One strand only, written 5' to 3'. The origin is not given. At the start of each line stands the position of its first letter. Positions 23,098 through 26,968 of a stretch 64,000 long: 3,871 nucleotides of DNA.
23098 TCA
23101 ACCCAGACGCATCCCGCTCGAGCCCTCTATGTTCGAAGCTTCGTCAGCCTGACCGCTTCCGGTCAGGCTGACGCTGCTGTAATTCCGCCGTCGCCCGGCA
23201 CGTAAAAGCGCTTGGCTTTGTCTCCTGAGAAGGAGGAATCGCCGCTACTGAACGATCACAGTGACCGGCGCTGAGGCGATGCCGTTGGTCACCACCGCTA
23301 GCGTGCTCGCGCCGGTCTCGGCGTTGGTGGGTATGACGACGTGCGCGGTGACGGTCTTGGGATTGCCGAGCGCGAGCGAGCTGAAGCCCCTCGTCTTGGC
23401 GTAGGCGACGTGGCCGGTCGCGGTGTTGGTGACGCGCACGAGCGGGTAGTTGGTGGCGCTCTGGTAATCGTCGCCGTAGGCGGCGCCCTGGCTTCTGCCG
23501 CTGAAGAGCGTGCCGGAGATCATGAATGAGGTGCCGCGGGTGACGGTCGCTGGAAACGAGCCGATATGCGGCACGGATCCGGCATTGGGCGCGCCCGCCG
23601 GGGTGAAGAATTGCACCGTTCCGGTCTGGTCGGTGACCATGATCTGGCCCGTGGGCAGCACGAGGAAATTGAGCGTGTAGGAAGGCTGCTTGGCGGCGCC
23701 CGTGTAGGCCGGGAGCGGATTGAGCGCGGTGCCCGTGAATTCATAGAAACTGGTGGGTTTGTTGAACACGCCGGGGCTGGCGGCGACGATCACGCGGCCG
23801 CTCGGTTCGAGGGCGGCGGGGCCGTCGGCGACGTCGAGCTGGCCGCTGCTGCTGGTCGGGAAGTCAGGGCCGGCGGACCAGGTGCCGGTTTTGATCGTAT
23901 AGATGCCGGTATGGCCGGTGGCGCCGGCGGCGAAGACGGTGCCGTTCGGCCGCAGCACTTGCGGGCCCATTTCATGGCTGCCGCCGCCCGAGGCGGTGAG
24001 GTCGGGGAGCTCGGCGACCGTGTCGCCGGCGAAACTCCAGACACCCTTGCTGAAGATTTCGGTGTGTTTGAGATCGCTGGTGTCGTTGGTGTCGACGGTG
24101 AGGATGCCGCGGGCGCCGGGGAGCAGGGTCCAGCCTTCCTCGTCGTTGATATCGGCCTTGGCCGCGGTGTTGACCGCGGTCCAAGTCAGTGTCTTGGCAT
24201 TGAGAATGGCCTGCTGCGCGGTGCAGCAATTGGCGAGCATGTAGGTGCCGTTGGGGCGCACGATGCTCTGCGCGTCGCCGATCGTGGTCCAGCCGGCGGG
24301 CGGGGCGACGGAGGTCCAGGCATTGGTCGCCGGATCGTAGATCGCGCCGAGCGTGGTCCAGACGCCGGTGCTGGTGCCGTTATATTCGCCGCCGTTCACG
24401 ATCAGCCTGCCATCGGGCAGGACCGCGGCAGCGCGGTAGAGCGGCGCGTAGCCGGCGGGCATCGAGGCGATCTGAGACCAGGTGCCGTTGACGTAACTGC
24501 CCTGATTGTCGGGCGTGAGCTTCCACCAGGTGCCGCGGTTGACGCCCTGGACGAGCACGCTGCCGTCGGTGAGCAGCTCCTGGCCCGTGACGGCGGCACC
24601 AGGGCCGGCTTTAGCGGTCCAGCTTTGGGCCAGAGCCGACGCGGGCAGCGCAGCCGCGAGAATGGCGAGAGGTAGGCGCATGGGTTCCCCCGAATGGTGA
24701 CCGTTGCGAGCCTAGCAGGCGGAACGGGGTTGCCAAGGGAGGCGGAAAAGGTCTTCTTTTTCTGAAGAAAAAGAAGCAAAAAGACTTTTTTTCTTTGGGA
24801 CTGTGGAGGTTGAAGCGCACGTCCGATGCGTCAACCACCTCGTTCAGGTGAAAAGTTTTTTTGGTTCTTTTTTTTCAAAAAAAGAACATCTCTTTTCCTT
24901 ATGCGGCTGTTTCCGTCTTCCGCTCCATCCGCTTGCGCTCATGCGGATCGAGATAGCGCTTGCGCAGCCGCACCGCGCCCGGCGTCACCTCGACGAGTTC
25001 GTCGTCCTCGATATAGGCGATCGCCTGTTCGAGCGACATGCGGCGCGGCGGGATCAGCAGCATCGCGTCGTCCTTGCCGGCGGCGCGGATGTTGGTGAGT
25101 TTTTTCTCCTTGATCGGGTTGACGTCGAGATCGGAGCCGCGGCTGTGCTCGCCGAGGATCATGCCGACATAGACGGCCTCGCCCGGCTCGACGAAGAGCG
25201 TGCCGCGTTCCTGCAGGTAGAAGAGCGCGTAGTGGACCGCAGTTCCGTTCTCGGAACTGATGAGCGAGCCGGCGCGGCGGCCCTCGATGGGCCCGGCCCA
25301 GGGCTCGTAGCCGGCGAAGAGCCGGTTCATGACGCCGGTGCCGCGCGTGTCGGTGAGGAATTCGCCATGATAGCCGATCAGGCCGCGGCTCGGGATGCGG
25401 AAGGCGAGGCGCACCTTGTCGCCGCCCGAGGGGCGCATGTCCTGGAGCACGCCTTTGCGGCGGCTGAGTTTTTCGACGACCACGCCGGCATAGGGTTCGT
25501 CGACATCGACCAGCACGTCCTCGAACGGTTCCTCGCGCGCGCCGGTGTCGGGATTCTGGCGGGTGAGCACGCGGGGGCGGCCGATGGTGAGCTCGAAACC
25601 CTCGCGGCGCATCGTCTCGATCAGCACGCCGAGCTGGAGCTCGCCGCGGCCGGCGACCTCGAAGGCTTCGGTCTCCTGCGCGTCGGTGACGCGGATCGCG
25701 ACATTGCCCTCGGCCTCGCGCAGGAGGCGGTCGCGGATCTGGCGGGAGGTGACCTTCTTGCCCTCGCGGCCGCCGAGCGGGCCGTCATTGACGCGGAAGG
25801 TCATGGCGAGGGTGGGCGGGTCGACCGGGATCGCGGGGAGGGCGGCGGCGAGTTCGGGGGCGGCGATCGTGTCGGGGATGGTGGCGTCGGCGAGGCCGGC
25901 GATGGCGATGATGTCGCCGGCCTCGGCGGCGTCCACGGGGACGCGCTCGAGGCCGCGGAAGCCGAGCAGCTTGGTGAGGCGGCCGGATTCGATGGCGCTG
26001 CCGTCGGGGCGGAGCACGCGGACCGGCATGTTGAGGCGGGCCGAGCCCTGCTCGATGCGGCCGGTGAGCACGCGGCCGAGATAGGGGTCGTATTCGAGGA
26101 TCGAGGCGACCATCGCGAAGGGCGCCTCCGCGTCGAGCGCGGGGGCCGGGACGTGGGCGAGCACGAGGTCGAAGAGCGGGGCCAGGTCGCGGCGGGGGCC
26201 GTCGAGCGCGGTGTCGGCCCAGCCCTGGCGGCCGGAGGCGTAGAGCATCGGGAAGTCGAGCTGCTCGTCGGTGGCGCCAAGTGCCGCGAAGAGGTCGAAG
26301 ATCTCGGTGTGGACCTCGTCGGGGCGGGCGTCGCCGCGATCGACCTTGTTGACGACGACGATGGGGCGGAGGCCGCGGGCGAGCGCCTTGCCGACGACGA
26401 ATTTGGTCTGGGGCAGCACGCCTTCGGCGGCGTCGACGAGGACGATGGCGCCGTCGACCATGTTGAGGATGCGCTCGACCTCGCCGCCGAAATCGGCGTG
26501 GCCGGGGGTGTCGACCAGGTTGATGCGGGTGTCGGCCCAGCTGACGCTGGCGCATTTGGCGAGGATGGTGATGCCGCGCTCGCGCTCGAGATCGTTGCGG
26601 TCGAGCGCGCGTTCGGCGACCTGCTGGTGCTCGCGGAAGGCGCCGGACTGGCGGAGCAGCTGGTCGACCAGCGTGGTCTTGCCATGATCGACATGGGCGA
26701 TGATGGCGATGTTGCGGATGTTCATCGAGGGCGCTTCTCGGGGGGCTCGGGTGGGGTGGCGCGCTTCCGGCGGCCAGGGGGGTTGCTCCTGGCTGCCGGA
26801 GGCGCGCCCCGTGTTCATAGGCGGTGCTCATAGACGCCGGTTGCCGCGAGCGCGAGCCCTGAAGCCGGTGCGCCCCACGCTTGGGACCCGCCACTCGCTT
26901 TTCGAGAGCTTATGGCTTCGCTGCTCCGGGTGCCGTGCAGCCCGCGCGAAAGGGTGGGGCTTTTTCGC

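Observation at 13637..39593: ATR-C: AT-rich composite hairpin element with conserved base and copy-specific GC-rich apex, always just after a stop codon in the same orientation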

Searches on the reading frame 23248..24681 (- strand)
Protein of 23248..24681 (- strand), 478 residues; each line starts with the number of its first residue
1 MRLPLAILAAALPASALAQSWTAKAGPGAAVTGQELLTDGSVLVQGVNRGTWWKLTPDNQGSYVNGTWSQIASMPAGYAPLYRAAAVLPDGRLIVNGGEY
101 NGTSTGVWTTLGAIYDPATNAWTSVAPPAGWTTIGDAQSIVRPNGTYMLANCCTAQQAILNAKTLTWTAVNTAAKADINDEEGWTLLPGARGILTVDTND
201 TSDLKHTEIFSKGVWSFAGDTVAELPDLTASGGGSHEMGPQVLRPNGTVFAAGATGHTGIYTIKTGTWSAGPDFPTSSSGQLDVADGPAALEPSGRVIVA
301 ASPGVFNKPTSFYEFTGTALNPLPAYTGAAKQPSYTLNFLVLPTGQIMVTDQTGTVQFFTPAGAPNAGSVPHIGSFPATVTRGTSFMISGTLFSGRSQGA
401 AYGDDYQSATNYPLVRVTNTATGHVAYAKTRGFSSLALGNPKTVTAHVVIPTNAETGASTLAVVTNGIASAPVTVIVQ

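Call 80: search_protein_families(library=pfam, proteins=[window:23248-24681:-], max_evalue=0.00001)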
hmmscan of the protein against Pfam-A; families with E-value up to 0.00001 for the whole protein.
window:23248-24681:- (478 aa): 1 family
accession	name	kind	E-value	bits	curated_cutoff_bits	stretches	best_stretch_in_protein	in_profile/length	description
PF13964.12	Kelch_6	-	1.1e-07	32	25.3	0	85-128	6-46/50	Kelch motif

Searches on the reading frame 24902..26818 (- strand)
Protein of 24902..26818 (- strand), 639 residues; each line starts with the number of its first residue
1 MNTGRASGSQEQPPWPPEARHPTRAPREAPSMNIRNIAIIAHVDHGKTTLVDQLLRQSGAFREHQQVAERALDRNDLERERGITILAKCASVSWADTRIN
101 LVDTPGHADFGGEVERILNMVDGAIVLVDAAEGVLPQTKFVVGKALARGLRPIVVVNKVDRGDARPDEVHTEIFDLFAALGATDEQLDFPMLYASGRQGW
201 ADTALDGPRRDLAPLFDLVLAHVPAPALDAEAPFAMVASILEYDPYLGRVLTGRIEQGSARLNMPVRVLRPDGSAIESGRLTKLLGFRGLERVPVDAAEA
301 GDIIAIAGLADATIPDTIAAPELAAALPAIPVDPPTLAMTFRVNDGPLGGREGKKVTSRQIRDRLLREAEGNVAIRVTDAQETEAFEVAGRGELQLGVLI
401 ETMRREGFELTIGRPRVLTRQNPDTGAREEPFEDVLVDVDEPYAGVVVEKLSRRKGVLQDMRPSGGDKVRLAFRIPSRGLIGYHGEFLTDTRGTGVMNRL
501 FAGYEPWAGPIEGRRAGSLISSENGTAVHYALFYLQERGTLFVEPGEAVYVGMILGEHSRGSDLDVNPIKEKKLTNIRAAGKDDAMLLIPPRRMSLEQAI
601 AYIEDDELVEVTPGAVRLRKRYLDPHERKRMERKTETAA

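Call 50: find_encoding_contigs(protein=window:24902-26818:-, flank=3000, max_places=10)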
Protein window:24902-26818:- (639 aa): no gene with exactly this product is on record in the collection.

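Call 53: find_encoding_contigs(protein=window:24902-26725:-, flank=3000, max_places=10)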
Protein window:24902-26725:- (608 aa): no gene with exactly this product is on record in the collection.

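Call 73: find_homologous_proteins(query=window:24902-26725:-, max_evalue=1e-100)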
Query window:24902-26725:- (608 aa): 8000 proteins with E <= 1e-100 among 8000 candidates; the best 120 are listed.
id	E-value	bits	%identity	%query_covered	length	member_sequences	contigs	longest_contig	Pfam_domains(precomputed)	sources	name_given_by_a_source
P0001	0.0e+0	1339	100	100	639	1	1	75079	PF21018.3,PF00679.31,PF00009.34,PF03144.32,PF22042.3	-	-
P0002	0.0e+0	1208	89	100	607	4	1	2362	PF21018.3,PF00679.31,PF00009.34,PF03144.32,PF22042.3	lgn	-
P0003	0.0e+0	1207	90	100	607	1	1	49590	PF21018.3,PF01926.30,PF00679.31,PF00009.34,PF03144.32,PF22042.3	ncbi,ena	-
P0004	0.0e+0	1195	87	100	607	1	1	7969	PF21018.3,PF01926.30,PF00679.31,PF00009.34,PF03144.32,PF22042.3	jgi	jgi:GTP-binding protein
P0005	0.0e+0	1194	87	100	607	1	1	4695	PF21018.3,PF01926.30,PF00679.31,PF00009.34,PF03144.32,PF22042.3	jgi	jgi:GTP-binding protein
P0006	0.0e+0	1193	87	100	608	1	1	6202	PF21018.3,PF00679.31,PF00009.34,PF03144.32,PF22042.3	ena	-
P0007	0.0e+0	1193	87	100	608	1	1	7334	PF21018.3,PF00679.31,PF00009.34,PF03144.32,PF22042.3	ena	-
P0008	0.0e+0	1190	87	99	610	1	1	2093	PF21018.3,PF00679.31,PF00009.34,PF03144.32,PF22042.3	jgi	jgi:GTP-binding protein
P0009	0.0e+0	1190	87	100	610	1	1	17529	PF21018.3,PF00679.31,PF00009.34,PF03144.32,PF22042.3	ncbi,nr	ncbi:MAG TPA: translational GTPase TypA [Acetobacteraceae bacterium]|nr:translational GTPase TypA [A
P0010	0.0e+0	1189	87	100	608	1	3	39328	PF21018.3,PF00679.31,PF00009.34,PF03144.32,PF22042.3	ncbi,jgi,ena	jgi:GTP-binding protein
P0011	0.0e+0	1189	87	100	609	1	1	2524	PF21018.3,PF00679.31,PF00009.34,PF03144.32,PF22042.3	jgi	jgi:GTP-binding protein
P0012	0.0e+0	1189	88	100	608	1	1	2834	PF21018.3,PF00679.31,PF00009.34,PF03144.32,PF22042.3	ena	-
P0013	0.0e+0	1189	87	100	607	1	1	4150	PF21018.3,PF01926.30,PF00679.31,PF00009.34,PF03144.32,PF22042.3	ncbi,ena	-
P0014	0.0e+0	1189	88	100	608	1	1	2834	PF21018.3,PF00679.31,PF00009.34,PF03144.32,PF22042.3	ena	-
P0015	0.0e+0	1188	87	100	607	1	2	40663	PF21018.3,PF01926.30,PF00679.31,PF00009.34,PF03144.32,PF22042.3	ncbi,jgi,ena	jgi:GTP-binding protein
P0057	0.0e+0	1178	87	100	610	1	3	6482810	PF21018.3,PF00679.31,PF00009.34,PF03144.32,PF22042.3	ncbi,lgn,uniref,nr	ncbi:ribosome-dependent GTPase, ribosome assembly factor [Rhodovastum atsumiense]|uniref:Large ribos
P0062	0.0e+0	1177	87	100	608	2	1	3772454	PF21018.3,PF00679.31,PF00009.34,PF03144.32,PF22042.3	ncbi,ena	-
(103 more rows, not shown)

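Call 74: find_encoding_contigs(protein=P0003, flank=2500, max_places=2)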
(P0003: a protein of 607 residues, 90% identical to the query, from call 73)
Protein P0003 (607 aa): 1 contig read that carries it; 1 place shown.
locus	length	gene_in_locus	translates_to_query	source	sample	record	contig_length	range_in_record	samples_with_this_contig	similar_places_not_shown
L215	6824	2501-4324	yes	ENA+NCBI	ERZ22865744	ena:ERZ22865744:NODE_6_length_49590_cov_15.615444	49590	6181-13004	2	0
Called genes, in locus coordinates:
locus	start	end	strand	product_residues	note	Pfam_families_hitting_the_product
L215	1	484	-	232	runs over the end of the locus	PF01738:DLH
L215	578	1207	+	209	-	PF01569:PAP2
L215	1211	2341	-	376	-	PF00278:Orn_DAP_Arg_deC, PF01168:Ala_racemase_N (weak), PF02784:Orn_Arg_deC_N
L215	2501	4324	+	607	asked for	PF00009:GTP_EFTU, PF01926:MMR_HSR1 (faint), PF22042:EF-G_D2 (weak), PF03144:GTP_EFTU_D2, PF00679:EFG_C, PF21018:BipA_C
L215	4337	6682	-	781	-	PF07732:Cu-oxidase_3 (faint), PF07731:Cu-oxidase_2 (weak)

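Call 75: find_encoding_contigs(protein=P0057, flank=2500, max_places=2)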
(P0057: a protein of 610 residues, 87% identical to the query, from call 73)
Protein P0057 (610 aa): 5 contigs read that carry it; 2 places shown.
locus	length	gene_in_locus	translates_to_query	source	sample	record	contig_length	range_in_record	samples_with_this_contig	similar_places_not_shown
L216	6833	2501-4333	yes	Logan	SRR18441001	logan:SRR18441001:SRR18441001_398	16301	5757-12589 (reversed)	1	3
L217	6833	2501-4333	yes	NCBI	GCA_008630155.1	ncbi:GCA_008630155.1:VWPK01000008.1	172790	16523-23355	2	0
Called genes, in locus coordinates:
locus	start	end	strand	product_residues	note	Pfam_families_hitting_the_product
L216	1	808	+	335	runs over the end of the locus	PF00294:PfkB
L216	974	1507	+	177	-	-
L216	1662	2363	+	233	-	-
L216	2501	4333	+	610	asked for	PF00009:GTP_EFTU, PF22042:EF-G_D2, PF03144:GTP_EFTU_D2, PF00679:EFG_C, PF21018:BipA_C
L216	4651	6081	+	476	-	PF07690:MFS_1, PF12832:MFS_1_like (faint), PF07690:MFS_1 (weak)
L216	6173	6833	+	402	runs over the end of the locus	PF12867:DinB_2 (weak), PF03781:FGE-sulfatase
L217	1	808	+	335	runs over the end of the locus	PF00294:PfkB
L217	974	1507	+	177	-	-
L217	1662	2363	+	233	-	-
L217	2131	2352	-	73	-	-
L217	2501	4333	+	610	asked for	PF00009:GTP_EFTU, PF22042:EF-G_D2, PF03144:GTP_EFTU_D2, PF00679:EFG_C, PF21018:BipA_C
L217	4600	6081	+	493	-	PF07690:MFS_1, PF12832:MFS_1_like (faint), PF07690:MFS_1 (weak)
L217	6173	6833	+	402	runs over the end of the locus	PF12867:DinB_2 (weak), PF03781:FGE-sulfatase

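Call 76: find_encoding_contigs(protein=P0062, flank=2500, max_places=2)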
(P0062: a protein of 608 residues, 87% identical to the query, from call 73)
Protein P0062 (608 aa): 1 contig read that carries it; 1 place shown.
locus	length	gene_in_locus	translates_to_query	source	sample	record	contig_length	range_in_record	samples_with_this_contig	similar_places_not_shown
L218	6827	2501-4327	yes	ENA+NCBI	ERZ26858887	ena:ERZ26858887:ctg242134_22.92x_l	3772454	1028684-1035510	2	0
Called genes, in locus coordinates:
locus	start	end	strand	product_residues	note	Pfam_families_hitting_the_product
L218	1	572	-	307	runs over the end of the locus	PF12760:Zn_ribbon_IS1595, PF12762:DDE_Tnp_IS1595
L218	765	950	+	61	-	-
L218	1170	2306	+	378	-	-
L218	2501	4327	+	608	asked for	PF00009:GTP_EFTU, PF22042:EF-G_D2 (weak), PF03144:GTP_EFTU_D2, PF00679:EFG_C, PF21018:BipA_C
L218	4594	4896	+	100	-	PF01541:GIY-YIG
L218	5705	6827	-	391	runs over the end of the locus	PF07690:MFS_1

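Call 80: search_protein_families(library=pfam, proteins=[window:24902-26725:-], max_evalue=0.00001)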
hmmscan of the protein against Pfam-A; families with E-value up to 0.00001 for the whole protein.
window:24902-26725:- (608 aa): 5 families
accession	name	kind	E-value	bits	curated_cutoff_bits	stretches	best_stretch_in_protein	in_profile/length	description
PF00009.33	GTP_EFTU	-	7.5e-55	185.9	26.5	1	2-193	2-187/188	Elongation factor Tu GTP binding domain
PF21018.2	BipA_C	-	1.8e-46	156.8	23.8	1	486-593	2-109/110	TypA/BipA C-terminal domain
PF00679.30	EFG_C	-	2.6e-20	72.7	27.9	1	399-480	4-85/89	Elongation factor G C-terminus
PF03144.31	GTP_EFTU_D2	-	1.2e-11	45.3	30.3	1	217-287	1-72/73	Elongation factor Tu domain 2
PF22042.2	EF-G_D2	-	2.2e-06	28.1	27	0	210-287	9-81/84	Elongation factor G domain 2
